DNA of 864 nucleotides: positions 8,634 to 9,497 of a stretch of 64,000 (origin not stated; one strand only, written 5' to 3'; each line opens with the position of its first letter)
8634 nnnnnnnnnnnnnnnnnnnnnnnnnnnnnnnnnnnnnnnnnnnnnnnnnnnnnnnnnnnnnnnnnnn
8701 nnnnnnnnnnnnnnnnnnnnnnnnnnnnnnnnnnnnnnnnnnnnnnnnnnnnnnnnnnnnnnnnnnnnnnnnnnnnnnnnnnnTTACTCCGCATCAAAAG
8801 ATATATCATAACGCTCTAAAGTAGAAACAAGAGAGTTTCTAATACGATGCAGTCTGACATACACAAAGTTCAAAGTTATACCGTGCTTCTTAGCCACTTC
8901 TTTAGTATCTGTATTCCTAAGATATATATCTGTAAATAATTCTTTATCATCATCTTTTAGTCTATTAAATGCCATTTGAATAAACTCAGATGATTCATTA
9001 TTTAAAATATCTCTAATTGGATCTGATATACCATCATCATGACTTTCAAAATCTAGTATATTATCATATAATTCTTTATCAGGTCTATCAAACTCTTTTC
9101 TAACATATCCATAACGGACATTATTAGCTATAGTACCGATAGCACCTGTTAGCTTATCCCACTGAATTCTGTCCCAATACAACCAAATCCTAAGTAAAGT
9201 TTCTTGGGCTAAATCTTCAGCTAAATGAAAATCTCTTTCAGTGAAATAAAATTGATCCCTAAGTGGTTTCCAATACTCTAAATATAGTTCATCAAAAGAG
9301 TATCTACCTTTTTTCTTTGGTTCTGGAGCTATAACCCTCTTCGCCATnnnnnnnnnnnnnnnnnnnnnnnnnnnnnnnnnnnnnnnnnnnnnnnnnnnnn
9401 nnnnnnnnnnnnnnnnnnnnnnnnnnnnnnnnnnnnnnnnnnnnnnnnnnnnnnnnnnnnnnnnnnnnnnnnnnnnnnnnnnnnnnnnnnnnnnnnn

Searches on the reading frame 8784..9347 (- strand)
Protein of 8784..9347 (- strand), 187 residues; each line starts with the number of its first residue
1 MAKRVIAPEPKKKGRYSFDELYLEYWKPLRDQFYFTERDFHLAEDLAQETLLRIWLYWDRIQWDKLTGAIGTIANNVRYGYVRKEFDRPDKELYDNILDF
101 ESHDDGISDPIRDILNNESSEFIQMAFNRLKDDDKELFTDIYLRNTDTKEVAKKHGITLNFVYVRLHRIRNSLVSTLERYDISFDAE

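Call 114: search_dna_similar(query=window:8784-9347:-, collection=phages, mode=protein, max_rows=30, max_evalue=0.001, rows=spread)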
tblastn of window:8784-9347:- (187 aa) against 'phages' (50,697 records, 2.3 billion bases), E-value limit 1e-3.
Records with a match: 39; places in all: 39; records where one place covers at least 80% of the query: 37.
Best place of each record, by identity: >=99% 6; 95-99% 4; 60-80% 15; <60% 14.
By first word of the organism name: Aeromonas 11; Proteus 8; Salmonella 7; Cronobacter 6; Vibrio 3; Streptomyces 2; Escherichia 1; phage 1.
By host as written in the record: Aeromonas hydrophila 9; Proteus mirabilis 5; Cronobacter sakazakii 4; Vibrio parahaemolyticus 3; Proteus mirabilis H10_20 2; Cronobacter sp. 2; Salmonella enterica subsp. enterica serovar Enteritidis 2; Salmonella enterica subsp. enterica serovar Newport 2; and 6 more.
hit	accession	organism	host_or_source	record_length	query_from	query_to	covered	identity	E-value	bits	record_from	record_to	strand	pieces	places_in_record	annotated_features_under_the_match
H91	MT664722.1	Proteus phage Vb_PmiP-P59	Proteus mirabilis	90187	1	187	100%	100.0%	4e-121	381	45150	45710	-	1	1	hypothetical protein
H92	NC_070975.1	Proteus phage Vb_PmiP-P59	Proteus mirabilis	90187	1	187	100%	100.0%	4e-121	381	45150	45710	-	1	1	hypothetical protein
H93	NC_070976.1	Proteus phage 3H10_20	Proteus mirabilis H10_20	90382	1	187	100%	100.0%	4e-121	381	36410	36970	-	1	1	RNA polymerase sigma factor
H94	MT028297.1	Proteus phage Privateer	Proteus mirabilis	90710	1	187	100%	100.0%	4e-121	381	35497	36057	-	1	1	RNA polymerase sigma factor | ribosome_binding_site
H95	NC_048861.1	Proteus phage Privateer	Proteus mirabilis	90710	1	187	100%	100.0%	4e-121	381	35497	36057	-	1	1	RNA polymerase sigma factor | ribosome_binding_site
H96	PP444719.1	Proteus phage J3S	Proteus mirabilis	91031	1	187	100%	96.3%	6e-118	372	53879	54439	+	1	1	RNA polymerase sigma factorn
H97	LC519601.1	Cronobacter phage vB_CsaP_009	Cronobacter sakazakii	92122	1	187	100%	96.3%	6e-118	372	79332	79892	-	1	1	RNA polymerase ECF sigma factor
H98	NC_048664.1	Cronobacter phage vB_CsaP_009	Cronobacter sakazakii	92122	1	187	100%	96.3%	6e-118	372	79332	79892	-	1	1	RNA polymerase sigma factor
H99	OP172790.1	Escherichia phage ECO319P1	Shigella flexneri DA319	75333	1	183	98%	67.8%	3e-82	270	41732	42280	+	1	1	hypothetical protein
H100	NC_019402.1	Cronobacter phage vB_CsaP_GAP52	Cronobacter sakazakii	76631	1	183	98%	67.8%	9e-82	269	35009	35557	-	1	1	RNA polymerase sigma factor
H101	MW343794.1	Cronobacter phage A24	Cronobacter sp.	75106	1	183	98%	66.7%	2e-81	268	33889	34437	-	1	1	RNA polymerase ECF sigma factor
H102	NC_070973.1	Cronobacter phage A24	Cronobacter sp.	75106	1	183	98%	66.7%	2e-81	268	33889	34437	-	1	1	RNA polymerase ECF sigma factor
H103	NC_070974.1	Salmonella phage SE131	Salmonella enterica subsp. enterica ...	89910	1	185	99%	65.9%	8e-81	266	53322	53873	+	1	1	RNA polymerase ECF-type sigma factor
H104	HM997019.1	Salmonella phage 7-11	Salmonella enterica subsp. enterica ...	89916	1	185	99%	65.9%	8e-81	266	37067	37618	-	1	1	RNA polymerase ECF sigma factor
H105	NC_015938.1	Salmonella phage 7-11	Salmonella enterica subsp. enterica ...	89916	1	185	99%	65.9%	8e-81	266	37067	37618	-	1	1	RNA polymerase sigma factor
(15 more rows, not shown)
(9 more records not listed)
